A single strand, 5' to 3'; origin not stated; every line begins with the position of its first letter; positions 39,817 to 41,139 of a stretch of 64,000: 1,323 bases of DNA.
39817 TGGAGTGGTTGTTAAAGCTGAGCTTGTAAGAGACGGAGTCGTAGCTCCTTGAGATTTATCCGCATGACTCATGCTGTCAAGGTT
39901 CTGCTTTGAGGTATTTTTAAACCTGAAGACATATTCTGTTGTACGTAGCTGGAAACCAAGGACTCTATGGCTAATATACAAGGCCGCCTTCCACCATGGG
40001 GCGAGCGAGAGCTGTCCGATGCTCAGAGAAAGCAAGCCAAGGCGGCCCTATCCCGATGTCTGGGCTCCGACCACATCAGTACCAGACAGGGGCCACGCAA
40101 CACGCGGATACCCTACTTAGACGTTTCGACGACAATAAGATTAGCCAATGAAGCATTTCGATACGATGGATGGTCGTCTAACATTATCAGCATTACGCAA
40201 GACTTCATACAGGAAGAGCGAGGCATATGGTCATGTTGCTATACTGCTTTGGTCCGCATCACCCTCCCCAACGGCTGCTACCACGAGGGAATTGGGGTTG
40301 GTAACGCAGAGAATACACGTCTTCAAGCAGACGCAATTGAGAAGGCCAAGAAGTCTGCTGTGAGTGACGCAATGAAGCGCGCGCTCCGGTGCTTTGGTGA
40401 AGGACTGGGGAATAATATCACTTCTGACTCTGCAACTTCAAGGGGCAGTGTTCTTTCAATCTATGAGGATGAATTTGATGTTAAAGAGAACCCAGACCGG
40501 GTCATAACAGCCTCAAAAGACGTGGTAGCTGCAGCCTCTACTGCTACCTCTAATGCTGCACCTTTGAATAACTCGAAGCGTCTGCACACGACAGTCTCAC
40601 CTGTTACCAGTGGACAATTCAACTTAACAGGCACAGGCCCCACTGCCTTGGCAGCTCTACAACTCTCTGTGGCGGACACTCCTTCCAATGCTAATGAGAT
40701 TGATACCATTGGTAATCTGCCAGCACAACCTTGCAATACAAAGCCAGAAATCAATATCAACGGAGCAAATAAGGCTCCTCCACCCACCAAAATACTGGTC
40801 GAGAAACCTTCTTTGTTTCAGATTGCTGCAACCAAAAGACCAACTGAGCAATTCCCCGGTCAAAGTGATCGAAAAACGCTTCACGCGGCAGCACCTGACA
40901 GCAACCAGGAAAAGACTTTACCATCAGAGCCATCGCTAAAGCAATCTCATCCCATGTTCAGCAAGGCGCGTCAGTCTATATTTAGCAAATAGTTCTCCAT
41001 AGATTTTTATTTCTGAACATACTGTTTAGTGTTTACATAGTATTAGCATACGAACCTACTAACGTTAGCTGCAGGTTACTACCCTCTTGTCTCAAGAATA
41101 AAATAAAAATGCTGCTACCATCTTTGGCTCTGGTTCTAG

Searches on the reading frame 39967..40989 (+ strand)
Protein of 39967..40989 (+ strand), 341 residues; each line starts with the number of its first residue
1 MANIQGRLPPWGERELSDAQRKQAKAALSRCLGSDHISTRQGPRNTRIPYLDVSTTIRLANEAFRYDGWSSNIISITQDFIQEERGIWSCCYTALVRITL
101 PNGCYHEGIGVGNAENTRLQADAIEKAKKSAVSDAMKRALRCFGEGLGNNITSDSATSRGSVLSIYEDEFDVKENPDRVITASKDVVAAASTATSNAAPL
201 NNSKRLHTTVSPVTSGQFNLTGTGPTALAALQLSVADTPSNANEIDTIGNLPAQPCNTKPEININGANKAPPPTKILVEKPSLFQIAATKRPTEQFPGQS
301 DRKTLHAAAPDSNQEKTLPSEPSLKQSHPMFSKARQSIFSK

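Call 3: search_protein_families(library=pfam, proteins=[window:39967-40989:+], max_evalue=1)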
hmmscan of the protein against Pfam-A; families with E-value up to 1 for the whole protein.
window:39967-40989:+ (341 aa): 2 families
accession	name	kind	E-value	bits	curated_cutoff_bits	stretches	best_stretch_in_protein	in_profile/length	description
PF04098.21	Rad52_Rad22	-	6.9e-48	162.9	20.3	1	21-166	2-149/153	Rad52/22 family double-strand break repair protein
PF25517.1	DSRM_RDM1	-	0.0089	16.6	26.5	1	57-114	7-74/109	RDM1 DSRM domain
